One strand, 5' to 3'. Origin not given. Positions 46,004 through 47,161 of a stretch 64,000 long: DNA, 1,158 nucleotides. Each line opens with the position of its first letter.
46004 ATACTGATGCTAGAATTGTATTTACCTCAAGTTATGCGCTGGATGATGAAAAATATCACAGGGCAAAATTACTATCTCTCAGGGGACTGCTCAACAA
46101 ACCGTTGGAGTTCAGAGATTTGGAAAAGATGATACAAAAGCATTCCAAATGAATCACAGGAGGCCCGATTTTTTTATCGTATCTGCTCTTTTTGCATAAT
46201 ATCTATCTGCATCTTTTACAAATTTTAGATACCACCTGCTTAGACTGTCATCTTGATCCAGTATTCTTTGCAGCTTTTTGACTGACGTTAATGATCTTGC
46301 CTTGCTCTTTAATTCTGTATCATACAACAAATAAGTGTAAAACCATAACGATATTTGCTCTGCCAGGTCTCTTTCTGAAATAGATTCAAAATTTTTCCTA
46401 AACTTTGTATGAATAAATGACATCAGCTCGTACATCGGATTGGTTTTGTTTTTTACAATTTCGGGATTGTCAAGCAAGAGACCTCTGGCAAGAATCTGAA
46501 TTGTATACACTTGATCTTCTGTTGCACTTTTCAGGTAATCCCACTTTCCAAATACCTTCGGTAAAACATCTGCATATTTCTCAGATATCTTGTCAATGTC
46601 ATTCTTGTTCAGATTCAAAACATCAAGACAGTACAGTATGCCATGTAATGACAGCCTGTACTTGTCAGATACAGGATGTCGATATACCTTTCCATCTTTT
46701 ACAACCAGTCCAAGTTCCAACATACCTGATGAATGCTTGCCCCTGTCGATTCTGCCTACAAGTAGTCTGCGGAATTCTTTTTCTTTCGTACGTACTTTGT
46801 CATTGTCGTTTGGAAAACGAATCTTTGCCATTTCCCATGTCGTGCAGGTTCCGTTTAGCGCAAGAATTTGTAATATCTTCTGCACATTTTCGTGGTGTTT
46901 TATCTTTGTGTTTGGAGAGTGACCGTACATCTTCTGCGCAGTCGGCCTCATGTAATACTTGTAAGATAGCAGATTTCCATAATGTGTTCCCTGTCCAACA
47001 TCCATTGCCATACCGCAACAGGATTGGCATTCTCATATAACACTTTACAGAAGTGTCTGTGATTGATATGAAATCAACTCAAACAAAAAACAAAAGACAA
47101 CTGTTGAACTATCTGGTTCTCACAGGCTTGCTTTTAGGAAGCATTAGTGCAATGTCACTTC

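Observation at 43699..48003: Sensor kinase ectodomain and a secreted protein share an unnamed acidic repeat, within a kinase / receiver / wHTH / secreted-protein module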

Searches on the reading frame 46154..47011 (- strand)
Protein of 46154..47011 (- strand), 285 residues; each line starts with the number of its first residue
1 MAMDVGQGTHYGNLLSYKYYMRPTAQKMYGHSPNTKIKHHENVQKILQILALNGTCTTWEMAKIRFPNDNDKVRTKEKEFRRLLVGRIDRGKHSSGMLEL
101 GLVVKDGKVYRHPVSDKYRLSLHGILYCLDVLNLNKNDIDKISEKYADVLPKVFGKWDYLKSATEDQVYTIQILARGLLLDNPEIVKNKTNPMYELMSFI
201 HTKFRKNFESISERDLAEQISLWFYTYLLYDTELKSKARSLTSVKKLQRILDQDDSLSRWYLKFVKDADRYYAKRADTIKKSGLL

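Call 3: search_protein_families(library=pfam, proteins=[window:46154-47011:-], max_evalue=1)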
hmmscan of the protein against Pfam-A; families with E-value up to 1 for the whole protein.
window:46154-47011:- (285 aa): 1 family
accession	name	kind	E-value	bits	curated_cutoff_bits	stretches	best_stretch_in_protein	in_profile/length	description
PF24012.1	DUF7326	-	0.43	11.4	27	0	194-224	29-59/76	Family of unknown function (DUF7326)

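Call 28: search_protein_families(library=ncbifam, proteins=[window:46154-47011:-], max_evalue=1)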
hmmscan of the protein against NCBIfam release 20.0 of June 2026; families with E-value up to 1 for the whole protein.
window:46154-47011:- (285 aa): 0 families

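Call 29: search_solved_structures(query=window:46154-47011:-, max_evalue=10, show_alignments=2)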
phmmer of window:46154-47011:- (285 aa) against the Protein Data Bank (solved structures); distinct sequences matched with E-value up to 10: 2.
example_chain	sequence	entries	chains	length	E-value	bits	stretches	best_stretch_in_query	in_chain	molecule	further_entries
7qlh_A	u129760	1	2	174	0.035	16.4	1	101-167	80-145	S-layer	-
8q1o_A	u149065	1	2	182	0.044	16.1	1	101-166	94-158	S-layer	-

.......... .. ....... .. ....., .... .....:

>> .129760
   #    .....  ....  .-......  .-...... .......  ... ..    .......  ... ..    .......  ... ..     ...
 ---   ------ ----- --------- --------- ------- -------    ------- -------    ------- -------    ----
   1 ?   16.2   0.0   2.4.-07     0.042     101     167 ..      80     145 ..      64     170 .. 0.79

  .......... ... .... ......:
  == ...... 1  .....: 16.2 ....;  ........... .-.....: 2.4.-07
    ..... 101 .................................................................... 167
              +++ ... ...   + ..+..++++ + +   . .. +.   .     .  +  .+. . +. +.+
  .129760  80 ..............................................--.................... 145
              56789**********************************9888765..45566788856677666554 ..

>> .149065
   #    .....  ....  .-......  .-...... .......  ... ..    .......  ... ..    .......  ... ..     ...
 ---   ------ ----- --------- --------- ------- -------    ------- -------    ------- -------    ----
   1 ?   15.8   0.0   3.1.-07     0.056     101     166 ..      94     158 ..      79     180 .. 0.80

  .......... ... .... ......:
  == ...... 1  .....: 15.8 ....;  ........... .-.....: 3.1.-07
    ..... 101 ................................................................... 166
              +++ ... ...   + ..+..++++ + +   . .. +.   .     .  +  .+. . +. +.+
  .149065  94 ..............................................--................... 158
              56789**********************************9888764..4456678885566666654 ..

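Call 31: find_homologous_proteins(query=window:46154-47011:-, max_evalue=0.001)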
Query window:46154-47011:- (285 aa): 575 proteins with E <= 0.001 among 997 candidates; the best 120 are listed.
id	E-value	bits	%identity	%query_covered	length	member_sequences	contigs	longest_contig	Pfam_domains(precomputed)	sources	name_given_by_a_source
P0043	4.5e-187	638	100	99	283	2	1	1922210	-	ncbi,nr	ncbi:MAG: hypothetical protein GKS07_01230 [Nitrosopumilus sp.]|nr:MAG: hypothetical protein GKS07_0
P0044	5.7e-165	565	86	100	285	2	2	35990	-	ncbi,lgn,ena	-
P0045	1.3e-164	564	87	100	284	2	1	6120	-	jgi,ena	-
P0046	2.5e-161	553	86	100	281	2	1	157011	-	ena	-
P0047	1.1e-154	531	82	100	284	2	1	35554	-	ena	-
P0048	1.4e-154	531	82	100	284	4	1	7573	-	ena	-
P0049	5.8e-143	493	100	79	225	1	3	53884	-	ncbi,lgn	-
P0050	8.6e-138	476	74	100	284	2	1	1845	-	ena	-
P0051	1.9e-127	442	68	99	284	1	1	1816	-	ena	-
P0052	3.9e-126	438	68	98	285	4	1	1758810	-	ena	-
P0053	6.5e-126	437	68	100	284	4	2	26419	-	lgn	-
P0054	7.0e-126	437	67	99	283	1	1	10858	-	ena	-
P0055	2.0e-125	435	68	99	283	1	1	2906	-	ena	-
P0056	2.2e-125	435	67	100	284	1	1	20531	-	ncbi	-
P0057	5.3e-125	434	68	98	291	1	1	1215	-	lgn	-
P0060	3.3e-124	432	67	98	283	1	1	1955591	-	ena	-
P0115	1.1e-100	354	58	97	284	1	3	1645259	-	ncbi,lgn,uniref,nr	ncbi:hypothetical protein [Nitrosopumilus maritimus]|uniref:Uncharacterized protein n=1 Tax=Nitrosop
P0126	1.0e-93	332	58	94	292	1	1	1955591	-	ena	-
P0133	1.2e-92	328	56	96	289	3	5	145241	-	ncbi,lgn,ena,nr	ncbi:MAG: hypothetical protein KC483_03020 [Nitrosarchaeum sp.]|nr:hypothetical protein [Nitrosarcha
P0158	2.1e-89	317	54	95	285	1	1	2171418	-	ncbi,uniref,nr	ncbi:hypothetical protein [Nitrosopumilus ureiphilus]|uniref:Uncharacterized protein n=1 Tax=Nitroso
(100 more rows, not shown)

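Call 33: find_encoding_contigs(protein=P0115, flank=6000, max_places=2)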
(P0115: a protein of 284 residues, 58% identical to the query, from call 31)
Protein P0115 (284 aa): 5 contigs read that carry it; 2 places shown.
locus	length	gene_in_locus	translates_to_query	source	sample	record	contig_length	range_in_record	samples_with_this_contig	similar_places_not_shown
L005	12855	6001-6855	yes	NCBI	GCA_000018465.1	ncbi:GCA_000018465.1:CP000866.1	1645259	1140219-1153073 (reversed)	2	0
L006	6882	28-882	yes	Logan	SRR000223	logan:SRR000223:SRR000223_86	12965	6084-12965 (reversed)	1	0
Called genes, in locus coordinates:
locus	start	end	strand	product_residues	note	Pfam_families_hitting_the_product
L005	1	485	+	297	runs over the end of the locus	PF02095:Extensin_1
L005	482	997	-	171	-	-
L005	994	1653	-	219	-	-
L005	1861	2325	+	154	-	PF00827:Ribosomal_L15e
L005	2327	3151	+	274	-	-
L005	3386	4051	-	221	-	PF00578:AhpC-TSA (faint), PF08534:Redoxin (faint)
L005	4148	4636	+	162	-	PF12717:Cnd1 (faint), PF13513:HEAT_EZ (faint), PF13646:HEAT_2 (weak), PF02985:HEAT (faint), PF03130:HEAT_PBS (faint), PF13646:HEAT_2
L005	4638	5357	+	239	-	PF00050:Kazal_1, PF07648:Kazal_2 (weak), PF05887:Trypan_PARP, PF00127:Copper-bind (weak)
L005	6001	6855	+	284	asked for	-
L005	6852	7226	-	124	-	PF00072:Response_reg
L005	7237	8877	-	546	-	PF02743:dCache_1, PF14827:dCache_3 (weak), PF17203:sCache_3_2 (faint), PF00512:HisKA, PF02518:HATPase_c, PF14501:HATPase_c_5 (weak)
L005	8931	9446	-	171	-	-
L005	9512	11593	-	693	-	PF02463:SMC_N, PF13175:AAA_15, PF13476:AAA_23, PF13514:AAA_27, PF13555:AAA_29, PF02463:SMC_N, PF13304:AAA_21 (weak)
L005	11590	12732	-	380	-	PF00149:Metallophos, PF12850:Metallophos_2 (weak)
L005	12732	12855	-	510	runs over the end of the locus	PF01935:DUF87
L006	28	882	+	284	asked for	-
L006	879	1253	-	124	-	PF00072:Response_reg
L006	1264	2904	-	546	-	PF02743:dCache_1, PF14827:dCache_3 (weak), PF17203:sCache_3_2 (faint), PF00512:HisKA, PF02518:HATPase_c, PF14501:HATPase_c_5 (weak)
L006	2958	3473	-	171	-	-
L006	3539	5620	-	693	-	PF02463:SMC_N, PF13175:AAA_15, PF13476:AAA_23, PF13514:AAA_27, PF13555:AAA_29, PF02463:SMC_N, PF13304:AAA_21 (weak)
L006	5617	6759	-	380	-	PF00149:Metallophos, PF12850:Metallophos_2 (weak)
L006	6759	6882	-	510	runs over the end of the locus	PF01935:DUF87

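Call 34: find_encoding_contigs(protein=P0126, flank=6000, max_places=2)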
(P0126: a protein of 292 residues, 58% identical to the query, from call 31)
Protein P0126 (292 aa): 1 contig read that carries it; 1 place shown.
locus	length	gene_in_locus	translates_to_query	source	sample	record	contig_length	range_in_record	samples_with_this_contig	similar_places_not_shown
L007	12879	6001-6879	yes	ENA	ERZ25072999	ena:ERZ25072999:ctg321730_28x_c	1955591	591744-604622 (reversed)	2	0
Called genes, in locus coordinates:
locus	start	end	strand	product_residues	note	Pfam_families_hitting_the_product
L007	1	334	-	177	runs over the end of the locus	PF04224:DUF417 (faint)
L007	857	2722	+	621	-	PF02239:Cytochrom_D1 (faint), PF25174:Beta-prop_THOC3 (faint), PF21783:YNCE (weak)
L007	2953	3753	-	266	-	PF25213:HVO_A0261_N, PF14947:HTH_45 (weak)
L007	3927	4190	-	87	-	-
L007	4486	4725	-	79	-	-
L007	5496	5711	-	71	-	-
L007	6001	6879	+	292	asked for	-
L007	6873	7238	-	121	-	PF00072:Response_reg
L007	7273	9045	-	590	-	PF00672:HAMP, PF00512:HisKA, PF02518:HATPase_c, PF14501:HATPase_c_5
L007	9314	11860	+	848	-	PF00041:fn3 (weak), PF16656:Pur_ac_phosph_N (faint), PF25814:fn3_SORL1 (faint), PF23376:Fn3_VIN3 (faint), PF25059:FN3_DSCAM-DSCAML_C (faint), PF25788:Ig_Rha78A_N (faint), PF00041:fn3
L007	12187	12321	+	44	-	-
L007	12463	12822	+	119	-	-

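Call 35: find_encoding_contigs(protein=P0060, flank=6000, max_places=2)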
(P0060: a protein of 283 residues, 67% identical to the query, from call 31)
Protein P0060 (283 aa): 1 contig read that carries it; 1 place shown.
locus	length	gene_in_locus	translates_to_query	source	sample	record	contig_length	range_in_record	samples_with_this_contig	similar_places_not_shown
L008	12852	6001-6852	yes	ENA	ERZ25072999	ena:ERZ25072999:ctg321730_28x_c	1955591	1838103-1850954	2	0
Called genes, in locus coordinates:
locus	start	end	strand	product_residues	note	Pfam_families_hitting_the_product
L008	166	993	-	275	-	PF01259:SAICAR_synt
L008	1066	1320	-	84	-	-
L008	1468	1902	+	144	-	PF00582:Usp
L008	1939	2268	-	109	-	PF03013:Pyr_excise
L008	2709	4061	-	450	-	PF01554:MatE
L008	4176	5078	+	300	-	PF13404:HTH_AsnC-type, PF13412:HTH_24 (faint), PF13545:HTH_Crp_2 (faint)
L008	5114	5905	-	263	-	-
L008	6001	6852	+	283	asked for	-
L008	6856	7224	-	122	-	PF00072:Response_reg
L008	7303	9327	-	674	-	PF00512:HisKA, PF02518:HATPase_c, PF14501:HATPase_c_5 (weak)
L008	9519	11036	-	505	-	PF06977:SdiA-regulated (faint), PF24684:Vgb_lyase (faint), PF01436:NHL (faint), PF06739:SBBP (faint), PF08450:SGL (faint), PF17170:DUF5128 (faint), PF25021:TEN_NHL (faint)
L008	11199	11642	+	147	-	PF00582:Usp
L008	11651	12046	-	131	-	-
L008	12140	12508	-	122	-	-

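Call 43: search_solved_structures(query=A5, max_evalue=10, show_alignments=3)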
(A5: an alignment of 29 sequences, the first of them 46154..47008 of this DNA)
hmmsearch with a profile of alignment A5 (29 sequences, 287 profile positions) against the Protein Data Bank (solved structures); distinct sequences matched with E-value up to 10: 7.
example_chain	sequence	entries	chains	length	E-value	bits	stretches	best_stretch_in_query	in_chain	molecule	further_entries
1tzn_a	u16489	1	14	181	0.13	14.5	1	119-167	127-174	Anthrax toxin receptor 2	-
1sht_X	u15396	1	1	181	0.13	14.5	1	119-167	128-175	Anthrax toxin receptor 2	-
1shu_X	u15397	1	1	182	0.13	14.5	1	119-167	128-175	Anthrax toxin receptor 2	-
1t6b_Y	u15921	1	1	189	0.14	14.4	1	119-167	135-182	Anthrax toxin receptor 2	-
4obw_A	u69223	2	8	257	0.33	13.2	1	95-155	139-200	2-methoxy-6-polyprenyl-1,4-benzoquinol methylase, mitochondrial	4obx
9rt2_C1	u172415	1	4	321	0.41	12.9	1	119-167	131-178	Anthrax toxin receptor 2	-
9rt4_C1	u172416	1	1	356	0.5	12.6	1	119-167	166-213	Anthrax toxin receptor 2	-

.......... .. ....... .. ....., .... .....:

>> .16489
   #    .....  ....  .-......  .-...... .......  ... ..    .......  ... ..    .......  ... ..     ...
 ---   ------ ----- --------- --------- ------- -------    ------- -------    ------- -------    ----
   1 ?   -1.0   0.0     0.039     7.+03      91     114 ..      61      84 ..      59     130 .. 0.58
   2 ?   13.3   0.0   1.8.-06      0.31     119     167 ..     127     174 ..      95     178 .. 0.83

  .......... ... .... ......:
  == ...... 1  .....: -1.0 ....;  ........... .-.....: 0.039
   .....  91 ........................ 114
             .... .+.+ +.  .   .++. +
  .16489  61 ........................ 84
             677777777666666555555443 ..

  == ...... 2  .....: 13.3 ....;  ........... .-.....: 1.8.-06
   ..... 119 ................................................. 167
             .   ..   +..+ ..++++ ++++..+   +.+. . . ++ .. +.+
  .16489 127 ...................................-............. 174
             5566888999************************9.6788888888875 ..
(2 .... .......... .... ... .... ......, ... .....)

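Call 44: search_protein_families(library=pfam, alignment_id=A5, max_evalue=1)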
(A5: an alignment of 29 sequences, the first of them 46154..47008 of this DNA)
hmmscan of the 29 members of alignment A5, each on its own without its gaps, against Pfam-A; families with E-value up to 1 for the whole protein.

A. member 1, window:46154-47008:- (284 aa): 1 family
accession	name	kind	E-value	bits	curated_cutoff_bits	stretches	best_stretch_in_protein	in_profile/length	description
PF24012.1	DUF7326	-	0.43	11.4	27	0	193-223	29-59/76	Family of unknown function (DUF7326)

B. families by the number of members that match (of 29 scanned): 13 families
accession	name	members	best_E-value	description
PF24929.1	GlfB_C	2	0.0067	GlfB-like, C-terminal domain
PF13881.12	Rad60-SLD_2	2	0.083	Ubiquitin-2 like Rad60 SUMO-like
PF24012.1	DUF7326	2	0.24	Family of unknown function (DUF7326)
PF11246.14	Phage_gp53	1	0.0064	Base plate wedge protein 53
PF22365.1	PfNDH2_hel_ins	1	0.0072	PfNDH2 helical insertion domain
PF04803.17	Cor1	1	0.033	Cor1/Xlr/Xmr conserved region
PF04451.17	Capsid_NCLDV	1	0.065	Large eukaryotic DNA virus major capsid protein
PF00508.23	PPV_E2_N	1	0.074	E2 (early) protein, N terminal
PF11397.14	GlcNAc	1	0.13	Glycosyltransferase (GlcNAc)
PF03989.18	DNA_gyraseA_C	1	0.18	DNA gyrase C-terminal domain, beta-propeller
PF07028.16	DUF1319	1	0.2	Protein of unknown function (DUF1319)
PF25083.1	GIPC1_GH1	1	0.23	GIPC1-3 GH1 domain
PF04458.17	DUF505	1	0.43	Protein of unknown function (DUF505)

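Call 81: find_encoding_contigs(protein=P0158, flank=5000, max_places=1)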
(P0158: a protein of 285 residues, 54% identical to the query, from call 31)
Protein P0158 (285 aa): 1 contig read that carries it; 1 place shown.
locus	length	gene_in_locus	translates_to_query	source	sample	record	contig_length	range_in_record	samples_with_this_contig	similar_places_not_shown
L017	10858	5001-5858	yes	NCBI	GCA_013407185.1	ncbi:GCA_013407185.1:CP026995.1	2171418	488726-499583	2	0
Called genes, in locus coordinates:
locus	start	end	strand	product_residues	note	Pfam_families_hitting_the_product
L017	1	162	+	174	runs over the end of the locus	PF01037:AsnC_trans_reg (weak), PF22482:AsnC_trans_reg_3 (faint), PF01037:AsnC_trans_reg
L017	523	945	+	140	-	PF07681:DoxX, PF04173:DoxD (weak)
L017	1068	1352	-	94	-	-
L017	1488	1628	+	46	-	-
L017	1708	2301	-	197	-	-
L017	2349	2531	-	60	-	-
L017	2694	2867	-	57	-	-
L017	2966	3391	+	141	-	PF01475:FUR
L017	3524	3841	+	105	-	-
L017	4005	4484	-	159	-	-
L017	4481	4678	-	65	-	-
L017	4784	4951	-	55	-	-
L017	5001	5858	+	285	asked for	-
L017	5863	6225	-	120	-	PF00072:Response_reg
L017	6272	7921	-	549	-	PF00512:HisKA, PF02518:HATPase_c, PF14501:HATPase_c_5 (weak)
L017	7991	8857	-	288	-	PF00466:Ribosomal_L10, PF17777:RL10P_insert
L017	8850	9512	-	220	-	PF00687:Ribosomal_L1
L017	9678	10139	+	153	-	PF13404:HTH_AsnC-type, PF13412:HTH_24, PF22482:AsnC_trans_reg_3 (weak), PF01037:AsnC_trans_reg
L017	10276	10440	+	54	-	-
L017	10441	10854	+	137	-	PF20364:DUF6659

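Call 82: find_encoding_contigs(protein=P0133, flank=5000, max_places=1)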
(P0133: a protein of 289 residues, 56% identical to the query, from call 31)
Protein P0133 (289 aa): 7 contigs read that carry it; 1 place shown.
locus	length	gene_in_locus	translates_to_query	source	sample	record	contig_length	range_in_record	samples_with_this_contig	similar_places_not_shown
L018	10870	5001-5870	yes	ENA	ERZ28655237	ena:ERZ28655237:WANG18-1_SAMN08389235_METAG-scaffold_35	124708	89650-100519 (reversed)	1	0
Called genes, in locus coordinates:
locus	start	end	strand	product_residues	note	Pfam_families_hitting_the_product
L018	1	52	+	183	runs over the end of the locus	PF22482:AsnC_trans_reg_3 (faint), PF01037:AsnC_trans_reg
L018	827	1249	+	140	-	-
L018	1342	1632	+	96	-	-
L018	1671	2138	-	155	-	-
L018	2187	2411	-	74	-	-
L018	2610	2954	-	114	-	PF07681:DoxX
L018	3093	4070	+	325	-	-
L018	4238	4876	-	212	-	PF03357:Snf7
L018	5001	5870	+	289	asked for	-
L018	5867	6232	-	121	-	PF00072:Response_reg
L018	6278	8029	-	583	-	PF00672:HAMP, PF00512:HisKA, PF02518:HATPase_c, PF14501:HATPase_c_5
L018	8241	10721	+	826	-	PF16656:Pur_ac_phosph_N (faint), PF25814:fn3_SORL1 (faint), PF00041:fn3, PF23376:Fn3_VIN3 (faint), PF25059:FN3_DSCAM-DSCAML_C (weak), PF25788:Ig_Rha78A_N (faint), PF25833:Fn3_SaeA_3rd (faint), PF00041:fn3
